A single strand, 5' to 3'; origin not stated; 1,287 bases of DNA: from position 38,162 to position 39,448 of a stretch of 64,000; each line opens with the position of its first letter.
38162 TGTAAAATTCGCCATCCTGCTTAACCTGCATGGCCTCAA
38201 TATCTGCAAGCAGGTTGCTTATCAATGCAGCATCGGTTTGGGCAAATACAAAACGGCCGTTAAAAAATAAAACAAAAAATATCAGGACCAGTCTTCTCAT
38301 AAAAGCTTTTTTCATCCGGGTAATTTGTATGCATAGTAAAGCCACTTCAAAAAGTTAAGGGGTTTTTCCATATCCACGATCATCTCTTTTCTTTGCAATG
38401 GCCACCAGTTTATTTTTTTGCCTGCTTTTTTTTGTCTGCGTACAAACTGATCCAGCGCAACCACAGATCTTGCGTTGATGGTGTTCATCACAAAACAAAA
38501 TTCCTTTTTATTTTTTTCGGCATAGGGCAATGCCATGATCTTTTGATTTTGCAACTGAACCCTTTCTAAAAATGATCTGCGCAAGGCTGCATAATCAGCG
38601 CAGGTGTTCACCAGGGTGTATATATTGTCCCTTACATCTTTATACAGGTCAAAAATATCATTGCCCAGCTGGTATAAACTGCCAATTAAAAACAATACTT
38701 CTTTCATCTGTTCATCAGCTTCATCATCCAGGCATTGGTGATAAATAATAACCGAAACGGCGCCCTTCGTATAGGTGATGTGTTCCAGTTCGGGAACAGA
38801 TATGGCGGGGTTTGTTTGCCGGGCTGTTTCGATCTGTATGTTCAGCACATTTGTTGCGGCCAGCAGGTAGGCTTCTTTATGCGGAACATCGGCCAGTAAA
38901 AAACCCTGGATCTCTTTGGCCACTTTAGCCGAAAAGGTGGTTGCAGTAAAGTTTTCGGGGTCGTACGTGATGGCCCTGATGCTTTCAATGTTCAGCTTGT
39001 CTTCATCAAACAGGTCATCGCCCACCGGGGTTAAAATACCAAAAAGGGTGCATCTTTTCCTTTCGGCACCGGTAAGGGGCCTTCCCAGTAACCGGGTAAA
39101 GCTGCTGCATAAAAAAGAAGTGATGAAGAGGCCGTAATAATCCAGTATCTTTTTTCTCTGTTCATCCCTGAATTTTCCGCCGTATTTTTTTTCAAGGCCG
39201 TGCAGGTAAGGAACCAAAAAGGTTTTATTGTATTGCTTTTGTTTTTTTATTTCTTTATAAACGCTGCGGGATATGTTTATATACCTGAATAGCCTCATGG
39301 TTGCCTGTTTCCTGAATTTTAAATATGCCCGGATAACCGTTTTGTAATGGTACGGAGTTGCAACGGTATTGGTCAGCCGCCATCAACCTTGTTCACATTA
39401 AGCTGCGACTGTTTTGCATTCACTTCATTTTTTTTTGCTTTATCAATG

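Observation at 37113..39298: Coupled class I isoprenoid synthase-like and exported DxDD class II cyclase-like gene pair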

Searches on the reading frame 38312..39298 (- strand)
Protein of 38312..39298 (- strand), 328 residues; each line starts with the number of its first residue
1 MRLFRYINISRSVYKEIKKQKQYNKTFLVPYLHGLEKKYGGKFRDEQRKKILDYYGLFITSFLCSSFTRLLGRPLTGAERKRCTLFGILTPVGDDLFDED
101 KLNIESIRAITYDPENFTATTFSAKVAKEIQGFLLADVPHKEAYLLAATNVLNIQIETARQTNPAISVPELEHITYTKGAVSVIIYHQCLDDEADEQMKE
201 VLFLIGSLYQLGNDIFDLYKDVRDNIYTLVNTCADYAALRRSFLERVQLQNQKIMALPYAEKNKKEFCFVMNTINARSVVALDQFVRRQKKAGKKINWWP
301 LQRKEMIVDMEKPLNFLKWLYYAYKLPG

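Call 3: search_protein_families(library=pfam, proteins=[window:38312-39298:-], max_evalue=1)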
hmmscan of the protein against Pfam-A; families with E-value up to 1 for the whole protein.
window:38312-39298:- (328 aa): 1 family
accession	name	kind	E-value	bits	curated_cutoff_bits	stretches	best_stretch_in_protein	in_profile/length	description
PF00348.22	polyprenyl_synt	-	0.011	15.4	27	1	140-223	111-196/251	Polyprenyl synthetase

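Call 4: search_protein_families(library=ncbifam, proteins=[window:38312-39298:-], max_evalue=1)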
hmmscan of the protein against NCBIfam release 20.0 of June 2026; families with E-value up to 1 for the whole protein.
window:38312-39298:- (328 aa): 0 families

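Call 5: search_solved_structures(query=window:38312-39298:-, max_evalue=10, show_alignments=2)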
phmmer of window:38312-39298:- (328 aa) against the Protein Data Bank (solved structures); distinct sequences matched with E-value up to 10: 3.
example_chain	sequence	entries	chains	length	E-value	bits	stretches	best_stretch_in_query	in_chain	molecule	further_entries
2hz2_A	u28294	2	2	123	1.2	11.7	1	16-58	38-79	Cyanoglobin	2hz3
1mwb_A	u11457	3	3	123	1.2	11.7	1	16-58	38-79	Cyanoglobin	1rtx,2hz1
1s69_A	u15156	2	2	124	1.2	11.7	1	16-58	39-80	Cyanoglobin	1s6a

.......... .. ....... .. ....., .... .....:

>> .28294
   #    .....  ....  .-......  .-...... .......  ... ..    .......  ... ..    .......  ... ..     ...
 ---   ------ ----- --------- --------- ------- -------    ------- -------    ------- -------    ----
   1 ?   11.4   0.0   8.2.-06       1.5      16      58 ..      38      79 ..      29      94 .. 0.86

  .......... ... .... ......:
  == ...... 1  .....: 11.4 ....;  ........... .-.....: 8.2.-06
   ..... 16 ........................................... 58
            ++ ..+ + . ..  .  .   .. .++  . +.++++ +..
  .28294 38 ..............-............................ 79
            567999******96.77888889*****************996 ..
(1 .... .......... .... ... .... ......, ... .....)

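Call 8: find_homologous_proteins(query=window:38312-39298:-, max_evalue=0.001)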
Query window:38312-39298:- (328 aa): 447 proteins with E <= 0.001 among 2453 candidates; the best 120 are listed.
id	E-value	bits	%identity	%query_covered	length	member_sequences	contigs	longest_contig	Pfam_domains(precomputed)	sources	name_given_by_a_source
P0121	1.3e-201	687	93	100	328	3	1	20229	-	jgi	jgi:hypothetical protein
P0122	4.5e-197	672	92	99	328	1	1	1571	-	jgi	-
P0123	2.2e-185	633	87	100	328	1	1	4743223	-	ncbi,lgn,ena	-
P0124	4.7e-181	619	84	100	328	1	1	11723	-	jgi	jgi:hypothetical protein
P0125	1.6e-180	617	84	100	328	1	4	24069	-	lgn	-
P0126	8.7e-180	615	84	99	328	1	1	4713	-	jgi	jgi:hypothetical protein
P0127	1.1e-179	615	85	99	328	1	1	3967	-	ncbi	-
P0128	2.1e-179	614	85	99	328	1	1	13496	-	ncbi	-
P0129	3.0e-179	613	85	99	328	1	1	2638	-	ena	-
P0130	4.0e-179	613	84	99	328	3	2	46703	-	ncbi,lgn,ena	-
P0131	5.5e-179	612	84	99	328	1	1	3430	-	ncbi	-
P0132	5.7e-179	612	84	100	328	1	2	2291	-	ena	-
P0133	1.3e-178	611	84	99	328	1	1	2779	-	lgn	-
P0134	1.7e-178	611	84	100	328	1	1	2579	-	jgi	-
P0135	7.7e-178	609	83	99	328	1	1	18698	-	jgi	jgi:hypothetical protein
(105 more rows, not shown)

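Call 15: search_solved_structures(query=A2, max_evalue=10, show_alignments=3)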
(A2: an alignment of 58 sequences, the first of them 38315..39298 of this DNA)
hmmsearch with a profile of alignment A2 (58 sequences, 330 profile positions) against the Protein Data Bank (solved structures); distinct sequences matched with E-value up to 10: 1.
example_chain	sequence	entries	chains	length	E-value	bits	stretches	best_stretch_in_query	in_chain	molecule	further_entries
7ue2_A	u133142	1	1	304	0.0023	20.5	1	130-201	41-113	RPB_PLP3_R6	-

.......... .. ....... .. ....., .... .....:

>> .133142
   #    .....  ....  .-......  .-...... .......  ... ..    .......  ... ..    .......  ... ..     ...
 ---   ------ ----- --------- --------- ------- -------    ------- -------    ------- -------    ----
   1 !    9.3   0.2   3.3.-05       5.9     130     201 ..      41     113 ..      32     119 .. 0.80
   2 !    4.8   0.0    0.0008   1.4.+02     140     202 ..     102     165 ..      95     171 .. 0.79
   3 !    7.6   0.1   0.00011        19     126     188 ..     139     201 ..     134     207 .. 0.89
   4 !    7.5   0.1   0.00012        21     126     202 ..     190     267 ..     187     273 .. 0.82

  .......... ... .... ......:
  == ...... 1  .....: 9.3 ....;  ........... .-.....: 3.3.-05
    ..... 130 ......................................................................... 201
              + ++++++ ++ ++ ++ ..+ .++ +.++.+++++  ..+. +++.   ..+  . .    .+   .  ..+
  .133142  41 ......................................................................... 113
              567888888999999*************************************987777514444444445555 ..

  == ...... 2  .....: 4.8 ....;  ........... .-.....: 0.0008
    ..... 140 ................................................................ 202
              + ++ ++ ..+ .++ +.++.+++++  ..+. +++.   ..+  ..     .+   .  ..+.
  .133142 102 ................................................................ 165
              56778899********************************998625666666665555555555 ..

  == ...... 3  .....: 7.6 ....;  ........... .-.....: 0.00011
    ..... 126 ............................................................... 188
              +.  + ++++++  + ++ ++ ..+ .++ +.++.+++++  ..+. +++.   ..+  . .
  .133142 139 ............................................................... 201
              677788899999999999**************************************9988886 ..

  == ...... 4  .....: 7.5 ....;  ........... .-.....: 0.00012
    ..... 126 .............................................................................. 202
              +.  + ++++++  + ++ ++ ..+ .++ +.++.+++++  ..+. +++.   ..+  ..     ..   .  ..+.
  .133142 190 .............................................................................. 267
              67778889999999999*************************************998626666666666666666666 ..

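Call 21: predict_structure(alignment_id=A2)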
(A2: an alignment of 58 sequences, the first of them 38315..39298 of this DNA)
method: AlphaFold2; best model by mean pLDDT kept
length: 328 residues; sequences in the alignment: 58
mean_pLDDT: 93.6   pTM: 0.89
mean pLDDT of the five models: 93.6, 90.5, 89.3, 89.0, 88.8
residues with pLDDT >= 90: 281; 70-90: 46; 50-70: 1; < 50: 0
segments of 3 or more residues with pLDDT < 50: none
pLDDT, mean of each block of 10 residues (from residue 1): 81 92 96 98 92 86 92 95 93 86 91 93 96 95 95 93 96 97 94 94 97 95 96 97 98 98 95 96 97 94 91 92 89
secondary structure, 60 per line:
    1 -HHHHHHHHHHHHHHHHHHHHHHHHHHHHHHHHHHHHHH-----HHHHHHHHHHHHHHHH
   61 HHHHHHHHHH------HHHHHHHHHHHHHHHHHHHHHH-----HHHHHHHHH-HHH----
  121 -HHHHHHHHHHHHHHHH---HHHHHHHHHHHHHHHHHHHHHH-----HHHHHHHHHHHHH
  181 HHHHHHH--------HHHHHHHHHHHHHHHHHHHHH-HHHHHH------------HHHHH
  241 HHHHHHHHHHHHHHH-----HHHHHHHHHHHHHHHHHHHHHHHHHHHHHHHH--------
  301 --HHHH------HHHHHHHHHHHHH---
elements in order: H2-39 H45-70 H77-98 H104-112 H122-137 H141-162 H168-187 H196-216 H218-223 H236-255 H261-292 H303-306 H313-325

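Call 24: fold_search(model_id=the predicted structure, library=pdb)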
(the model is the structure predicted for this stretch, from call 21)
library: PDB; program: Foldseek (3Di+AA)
matches with E <= 10: 376; with E <= 0.001: 0
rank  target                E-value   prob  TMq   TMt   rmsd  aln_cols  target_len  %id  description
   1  3vjd                  2.3e-03  1.00  0.46  0.51   8.2       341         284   13  Crystal structure of the Y248A mutant of C(30) carotenoid dehydrosqualene synthase from Staphylococcus aureus (released 2012-04-11)
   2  4ea1                  2.3e-03  1.00  0.43  0.48   8.4       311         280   11  Co-crystal structure of dehydrosqualene synthase (Crtm) from S. aureus with SQ-109 (released 2012-04-25)
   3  3ae0_A                2.6e-03  1.00  0.47  0.53   7.7       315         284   12  Crystal structure of the C(30) carotenoid dehydrosqualene synthase from Staphylococcus aureus complexed with geranylge (released 2010-11-24)
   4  2zcr                  3.3e-03  1.00  0.44  0.49   8.1       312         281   12  Crystal structure of the C(30) carotenoid dehydrosqualene synthase from Staphylococcus aureus complexed with bisphosphon (released 2008-03-11)
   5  5yo8_A                3.6e-03  1.00  0.54  0.51   8.1       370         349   13  Crystal structure of beta-C25/C30/C35-prene synthase (released 2018-05-09)
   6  2zy1                  3.6e-03  1.00  0.43  0.48   8.4       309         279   12  Crystal structure of the C(30) carotenoid dehydrosqualene synthase from Staphylococcus aureus complexed with bisphosphon (released 2009-09-01)
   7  3adz                  3.9e-03  1.00  0.46  0.51   8.0       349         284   12  Crystal structure of the C(30) carotenoid dehydrosqualene synthase from Staphylococcus aureus complexed with intermediat (released 2010-11-24)
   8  6loo_A                5.2e-03  1.00  0.55  0.53   7.3       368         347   13  Crystal Structure of Class IB terpene synthase bound with geranylcitronellyl diphosphate (released 2020-11-18)
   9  3lgz                  5.9e-03  1.00  0.44  0.50   8.3       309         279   12  Crystal structure of dehydrosqualene synthase Y129A from S. aureus complexed with presqualene pyrophosphate (released 2010-12-22)
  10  9v4g_C                5.9e-03  1.00  0.38  0.41  15.4       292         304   14  Prenyltransferase Ord1 wild type (released 2025-10-01)
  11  5ze6_D                6.7e-03  1.00  0.40  0.43  16.8       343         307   14  CRYSTAL STRUCTURE OF OCTAPRENYL PYROPHOSPHATE SYNTHASE FROM ESCHERICHIA COLI WITH BPH-981 (released 2019-02-27)
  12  2zco                  6.9e-03  1.00  0.45  0.50   8.0       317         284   12  Crystal structure of the C(30) carotenoid dehydrosqualene synthase from Staphylococcus aureus (released 2008-03-11)
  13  6si5                  7.2e-03  1.00  0.35  0.33  18.6       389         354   13  T. cruzi FPPS in complex with 1-methyl-5-(4,5,6,7-tetrahydrothieno[3,2-c]pyridine-5-carbonyl)pyridin-2(1H)-one (released 2020-08-26)
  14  5yo8_B                9.3e-03  1.00  0.54  0.51   7.5       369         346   14  Crystal structure of beta-C25/C30/C35-prene synthase (released 2018-05-09)
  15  7e4n                  1.1e-02  1.00  0.60  0.67   4.4       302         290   11  Crystal structure of Sat1646 (released 2021-10-06)
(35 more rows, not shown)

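Call 53: search_solved_structures(query=A4, max_evalue=10, show_alignments=3)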
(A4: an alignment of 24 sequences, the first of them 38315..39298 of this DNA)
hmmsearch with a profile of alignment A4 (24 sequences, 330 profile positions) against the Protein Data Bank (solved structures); distinct sequences matched with E-value up to 10: 1.
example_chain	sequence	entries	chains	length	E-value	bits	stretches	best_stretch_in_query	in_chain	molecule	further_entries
8a7b_A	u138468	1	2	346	0.16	14.3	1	188-245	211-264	Isoprenyl diphosphate synthase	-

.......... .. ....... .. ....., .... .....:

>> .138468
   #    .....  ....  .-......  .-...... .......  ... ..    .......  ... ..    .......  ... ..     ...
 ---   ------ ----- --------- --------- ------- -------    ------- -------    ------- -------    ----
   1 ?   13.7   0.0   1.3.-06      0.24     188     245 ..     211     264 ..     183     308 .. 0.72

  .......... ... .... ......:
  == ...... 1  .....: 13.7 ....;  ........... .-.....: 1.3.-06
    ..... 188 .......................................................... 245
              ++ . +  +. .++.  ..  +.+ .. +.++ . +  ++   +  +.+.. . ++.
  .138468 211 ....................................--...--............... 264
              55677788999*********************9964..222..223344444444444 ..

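Call 54: search_protein_families(library=pfam, alignment_id=A4, max_evalue=5)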
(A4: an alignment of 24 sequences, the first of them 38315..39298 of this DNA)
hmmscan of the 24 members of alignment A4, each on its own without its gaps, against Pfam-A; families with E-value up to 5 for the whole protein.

A. member 1, window:38315-39298:- (328 aa): 1 family
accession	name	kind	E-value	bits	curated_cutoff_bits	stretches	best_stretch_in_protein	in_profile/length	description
PF00348.22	polyprenyl_synt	-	0.011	15.4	27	1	140-223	111-196/251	Polyprenyl synthetase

B. families by the number of members that match (of 24 scanned): 21 families
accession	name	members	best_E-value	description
PF00348.22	polyprenyl_synt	11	6.7e-05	Polyprenyl synthetase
PF13246.12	Cation_ATPase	4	0.011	Cation transport ATPase (P-type)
PF05164.18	ZapA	2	0.02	Cell division protein ZapA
PF18979.5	DUF5715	2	0.029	Family of unknown function (DUF5715)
PF19618.4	DUF6123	2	0.33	Family of unknown function (DUF6123)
PF02992.20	Transposase_21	1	0.012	Transposase family tnp2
PF18396.7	TBK1_ULD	1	0.028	TANK binding kinase 1 ubiquitin-like domain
PF14574.11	RACo_C_ter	1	0.061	C-terminal domain of RACo the ASKHA domain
PF24322.2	Tle3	1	0.072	T6SS Tle3 phospholipase effector domain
PF10044.14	LIN52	1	0.1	Retinal tissue protein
PF23020.1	PEX14-like_2nd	1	0.1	Peroxisomal membrane protein PEX14-like, central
PF17761.7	DUF1016_N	1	0.12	DUF1016 N-terminal domain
PF19718.4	USP47_C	1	0.12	Ubiquitin carboxyl-terminal hydrolase 47 C-terminal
PF04998.22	RNA_pol_Rpb1_5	1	0.12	RNA polymerase Rpb1, domain 5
PF11527.13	ARL2_Bind_BART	1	0.2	The ARF-like 2 binding protein BART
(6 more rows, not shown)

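Call 65: search_solved_structures(query=A5, max_evalue=10, show_alignments=4)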
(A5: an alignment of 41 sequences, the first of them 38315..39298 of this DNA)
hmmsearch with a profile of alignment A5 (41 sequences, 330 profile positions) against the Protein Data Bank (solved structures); distinct sequences matched with E-value up to 10: 4.
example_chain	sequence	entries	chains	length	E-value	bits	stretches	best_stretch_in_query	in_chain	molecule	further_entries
8a7b_A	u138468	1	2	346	0.53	12.5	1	187-223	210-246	Isoprenyl diphosphate synthase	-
3moy_A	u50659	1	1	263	0.66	12.2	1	68-108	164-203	Probable enoyl-CoA hydratase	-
3ksg_A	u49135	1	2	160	2.9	10.1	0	60-102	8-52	Putative uncharacterized protein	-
3ksf_A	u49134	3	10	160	2.9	10.1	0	60-102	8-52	Putative uncharacterized protein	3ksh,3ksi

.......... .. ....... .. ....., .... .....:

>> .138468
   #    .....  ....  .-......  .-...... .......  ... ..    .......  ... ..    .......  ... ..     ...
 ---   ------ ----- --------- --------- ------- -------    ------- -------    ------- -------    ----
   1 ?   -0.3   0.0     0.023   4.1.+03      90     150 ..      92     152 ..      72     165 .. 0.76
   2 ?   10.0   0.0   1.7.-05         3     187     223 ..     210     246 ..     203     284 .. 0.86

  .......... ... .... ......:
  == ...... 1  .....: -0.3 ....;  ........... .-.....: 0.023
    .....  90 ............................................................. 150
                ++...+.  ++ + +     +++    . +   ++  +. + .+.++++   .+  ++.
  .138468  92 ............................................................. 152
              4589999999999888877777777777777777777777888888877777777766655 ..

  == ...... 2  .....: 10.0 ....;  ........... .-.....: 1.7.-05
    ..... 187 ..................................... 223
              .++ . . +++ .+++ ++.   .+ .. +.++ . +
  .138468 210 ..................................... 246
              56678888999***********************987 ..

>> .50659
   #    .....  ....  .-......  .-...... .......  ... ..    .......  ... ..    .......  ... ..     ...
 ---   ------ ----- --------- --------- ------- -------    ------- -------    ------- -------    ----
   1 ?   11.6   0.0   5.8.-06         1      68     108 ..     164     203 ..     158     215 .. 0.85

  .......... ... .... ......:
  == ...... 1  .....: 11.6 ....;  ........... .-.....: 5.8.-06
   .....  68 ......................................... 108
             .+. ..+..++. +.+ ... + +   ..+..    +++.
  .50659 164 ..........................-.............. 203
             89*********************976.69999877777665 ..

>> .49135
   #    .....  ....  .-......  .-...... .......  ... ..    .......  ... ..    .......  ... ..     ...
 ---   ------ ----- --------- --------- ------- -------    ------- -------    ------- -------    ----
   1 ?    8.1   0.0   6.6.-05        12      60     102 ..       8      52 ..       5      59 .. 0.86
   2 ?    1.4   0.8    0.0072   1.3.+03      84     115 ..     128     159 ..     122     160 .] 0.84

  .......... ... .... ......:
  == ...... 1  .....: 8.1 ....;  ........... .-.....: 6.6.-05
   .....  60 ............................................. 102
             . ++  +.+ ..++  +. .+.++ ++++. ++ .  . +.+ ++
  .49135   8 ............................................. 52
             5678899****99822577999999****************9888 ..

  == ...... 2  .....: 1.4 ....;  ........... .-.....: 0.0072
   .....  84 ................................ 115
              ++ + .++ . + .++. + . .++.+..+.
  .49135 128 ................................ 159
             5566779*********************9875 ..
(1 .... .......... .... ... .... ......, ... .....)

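Call 66: search_protein_families(library=pfam, alignment_id=A5, max_evalue=5)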
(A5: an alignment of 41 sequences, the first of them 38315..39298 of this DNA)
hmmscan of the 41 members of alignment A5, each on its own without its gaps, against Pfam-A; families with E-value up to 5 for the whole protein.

A. member 1, window:38315-39298:- (328 aa): 1 family
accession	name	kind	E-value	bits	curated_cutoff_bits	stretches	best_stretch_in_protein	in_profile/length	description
PF00348.22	polyprenyl_synt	-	0.011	15.4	27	1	140-223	111-196/251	Polyprenyl synthetase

B. families by the number of members that match (of 41 scanned): 31 families (the first 25 are shown)
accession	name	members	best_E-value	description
PF00348.22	polyprenyl_synt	5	0.00047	Polyprenyl synthetase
PF13619.11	KTSC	3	4e-18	KTSC domain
PF16873.10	AbiGii_2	2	0.0079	Putative abortive phage resistance protein AbiGii toxin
PF13246.12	Cation_ATPase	2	0.011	Cation transport ATPase (P-type)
PF18849.6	baeRF_family7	2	0.049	Bacterial archaeo-eukaryotic release factor family 7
PF12032.13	CLIP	2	0.35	Regulatory CLIP domain of proteinases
PF00345.26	PapD_N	1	0.0007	Pili and flagellar-assembly chaperone, PapD N-terminal domain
PF02271.21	UCR_14kD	1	0.0079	Ubiquinol-cytochrome C reductase complex 14kD subunit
PF02992.20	Transposase_21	1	0.012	Transposase family tnp2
PF05164.18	ZapA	1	0.02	Cell division protein ZapA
PF08963.15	DUF1878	1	0.025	Protein of unknown function (DUF1878)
PF18396.7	TBK1_ULD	1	0.028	TANK binding kinase 1 ubiquitin-like domain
PF03270.18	DUF269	1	0.052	Protein of unknown function, DUF269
PF09195.17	Endonuc-BglII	1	0.064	Restriction endonuclease BglII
PF20913.2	ObcA_N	1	0.066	Oxalate Biosynthetic Component A, N-terminal domain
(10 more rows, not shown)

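Call 70: find_related_loci(query=A4, collection=metagenome_contigs, flank=4000)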
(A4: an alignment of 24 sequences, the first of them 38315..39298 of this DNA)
Query A4 (328 aa) in metagenome_contigs; peptide patterns used: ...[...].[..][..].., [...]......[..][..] (x = any residue, [..] = any of these).
132 stretches matched a pattern; 82 encode a relative of the query (tblastn E <= 1e-3); the best 80 are kept; 80 distinct loci.
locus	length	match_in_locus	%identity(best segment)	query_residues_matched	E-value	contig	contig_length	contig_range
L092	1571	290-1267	92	1-326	0e+0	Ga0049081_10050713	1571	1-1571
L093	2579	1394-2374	84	1-327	0e+0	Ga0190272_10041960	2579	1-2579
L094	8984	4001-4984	82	1-328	0e+0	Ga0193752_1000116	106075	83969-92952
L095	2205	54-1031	83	1-326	0e+0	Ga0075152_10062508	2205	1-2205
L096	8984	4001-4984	82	1-328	0e+0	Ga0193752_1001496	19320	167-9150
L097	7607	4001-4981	79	1-327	2e-175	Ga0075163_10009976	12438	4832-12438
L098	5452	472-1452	79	1-327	6e-176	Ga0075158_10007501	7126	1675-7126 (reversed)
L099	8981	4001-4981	76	1-327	1e-171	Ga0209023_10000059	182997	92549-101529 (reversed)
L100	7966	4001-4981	77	1-327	5e-171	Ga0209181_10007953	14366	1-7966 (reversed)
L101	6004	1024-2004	77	1-327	2e-171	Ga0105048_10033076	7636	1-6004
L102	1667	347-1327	75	1-327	0e+0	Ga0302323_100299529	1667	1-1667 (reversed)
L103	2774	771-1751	74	1-327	8e-176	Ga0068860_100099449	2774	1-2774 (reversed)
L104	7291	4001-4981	74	1-327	3e-165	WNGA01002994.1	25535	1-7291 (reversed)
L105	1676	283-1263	74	1-327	2e-179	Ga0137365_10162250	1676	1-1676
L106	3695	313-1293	73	1-327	9e-170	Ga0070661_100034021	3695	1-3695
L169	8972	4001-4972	29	2-325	5e-40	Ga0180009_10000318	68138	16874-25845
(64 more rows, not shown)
